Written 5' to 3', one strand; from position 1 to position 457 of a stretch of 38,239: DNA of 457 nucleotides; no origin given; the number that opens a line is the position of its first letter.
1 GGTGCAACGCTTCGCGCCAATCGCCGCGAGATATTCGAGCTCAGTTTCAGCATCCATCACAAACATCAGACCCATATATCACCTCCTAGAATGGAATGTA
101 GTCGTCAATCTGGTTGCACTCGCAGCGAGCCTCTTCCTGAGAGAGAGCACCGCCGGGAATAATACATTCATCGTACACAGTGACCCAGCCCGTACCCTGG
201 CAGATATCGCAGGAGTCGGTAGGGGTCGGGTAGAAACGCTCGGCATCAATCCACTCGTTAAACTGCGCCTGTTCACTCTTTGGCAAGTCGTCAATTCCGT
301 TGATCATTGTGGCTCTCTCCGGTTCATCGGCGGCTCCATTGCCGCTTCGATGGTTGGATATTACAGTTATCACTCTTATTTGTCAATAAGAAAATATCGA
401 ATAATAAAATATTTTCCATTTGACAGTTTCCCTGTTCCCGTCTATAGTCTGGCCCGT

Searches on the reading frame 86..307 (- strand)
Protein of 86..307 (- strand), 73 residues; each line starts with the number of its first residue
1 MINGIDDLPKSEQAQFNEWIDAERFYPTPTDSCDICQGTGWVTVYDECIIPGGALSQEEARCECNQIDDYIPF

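Call 7: search_protein_families(library=pfam, proteins=[window:89-307:-], max_evalue=10)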
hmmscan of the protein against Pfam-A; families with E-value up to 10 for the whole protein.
seq(73 aa): 0 families

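Call 8: search_protein_families(library=phrogs, proteins=[window:89-307:-], max_evalue=10)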
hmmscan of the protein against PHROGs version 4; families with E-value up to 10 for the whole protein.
seq(73 aa): 2 families
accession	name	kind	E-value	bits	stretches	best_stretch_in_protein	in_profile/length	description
phrog_25183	-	unknown function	0.0048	18.1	1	10-49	18-54/64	-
phrog_37414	-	unknown function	0.016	15.9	1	11-68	64-122/204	-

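Call 17: find_related_loci(query=window:89-307:-, collection=viral_contigs, flank=3000)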
Query seq(73 aa) (73 aa) in viral_contigs; peptide patterns used: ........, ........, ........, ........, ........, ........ (x = any residue, [..] = any of these).
20 stretches matched a pattern, but none encodes a relative of the query by tblastn (E <= 1e-3).

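Call 23: find_homologous_proteins(query=window:89-307:-, max_evalue=1)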
Query seq(73 aa) (73 aa): 1 proteins with E <= 1 among 1 candidates.
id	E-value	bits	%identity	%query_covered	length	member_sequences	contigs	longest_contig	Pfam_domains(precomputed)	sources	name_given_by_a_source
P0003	7.2e-42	159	92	100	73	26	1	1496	-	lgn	-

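Call 39: search_solved_structures(query=window:89-307:-, max_evalue=10, show_alignments=3)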
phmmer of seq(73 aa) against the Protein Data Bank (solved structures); distinct sequences matched with E-value up to 10: 2.
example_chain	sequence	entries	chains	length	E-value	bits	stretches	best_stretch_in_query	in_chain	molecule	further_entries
2vf7_A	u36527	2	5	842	0.11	16.3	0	21-59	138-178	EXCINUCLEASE ABC, SUBUNIT A. | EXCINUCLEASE ABC SUBUNIT A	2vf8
1wmi_A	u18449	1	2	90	0.55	14.1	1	2-45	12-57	hypothetical protein PHS013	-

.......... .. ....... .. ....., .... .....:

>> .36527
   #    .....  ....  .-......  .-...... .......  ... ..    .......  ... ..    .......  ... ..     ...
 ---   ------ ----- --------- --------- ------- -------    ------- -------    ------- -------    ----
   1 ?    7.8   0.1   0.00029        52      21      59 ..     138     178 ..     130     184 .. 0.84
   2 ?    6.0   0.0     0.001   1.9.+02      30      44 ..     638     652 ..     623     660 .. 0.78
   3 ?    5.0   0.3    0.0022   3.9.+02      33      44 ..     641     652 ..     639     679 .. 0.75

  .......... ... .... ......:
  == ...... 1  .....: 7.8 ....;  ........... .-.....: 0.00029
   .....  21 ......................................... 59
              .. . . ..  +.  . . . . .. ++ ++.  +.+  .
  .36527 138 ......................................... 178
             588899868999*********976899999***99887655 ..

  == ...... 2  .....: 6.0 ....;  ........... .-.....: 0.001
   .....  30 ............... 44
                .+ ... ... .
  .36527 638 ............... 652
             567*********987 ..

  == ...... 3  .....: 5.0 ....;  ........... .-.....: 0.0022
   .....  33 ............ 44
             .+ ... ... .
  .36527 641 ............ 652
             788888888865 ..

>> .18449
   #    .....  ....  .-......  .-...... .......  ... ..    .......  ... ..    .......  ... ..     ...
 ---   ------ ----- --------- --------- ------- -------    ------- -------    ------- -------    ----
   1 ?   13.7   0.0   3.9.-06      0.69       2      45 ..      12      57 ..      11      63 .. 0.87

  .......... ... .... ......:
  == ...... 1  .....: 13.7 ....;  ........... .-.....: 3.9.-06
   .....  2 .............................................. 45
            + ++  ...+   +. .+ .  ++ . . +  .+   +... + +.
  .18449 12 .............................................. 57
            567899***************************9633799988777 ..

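Call 48: search_protein_families(library=ncbifam, proteins=[window:86-307:-], max_evalue=1)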
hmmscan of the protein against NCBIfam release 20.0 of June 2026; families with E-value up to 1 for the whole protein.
window:86-307:- (73 aa): 0 families

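Call 86: search_protein_representatives(protein=window:89-307:-)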
Query: 73 residues. Proteins with E-value up to 0.001 (for the whole library): 5; up to 1e-10: 2; up to 1e-30: 1. The best 5 are listed.
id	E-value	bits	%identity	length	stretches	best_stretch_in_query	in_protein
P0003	2.3e-42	158.6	92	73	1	1-73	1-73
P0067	4.6e-11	58.9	36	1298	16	31-63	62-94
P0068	1.0e-04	38.7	34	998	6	9-58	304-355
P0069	2.4e-04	37.5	40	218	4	35-57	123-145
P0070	3.1e-04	37.2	29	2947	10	26-66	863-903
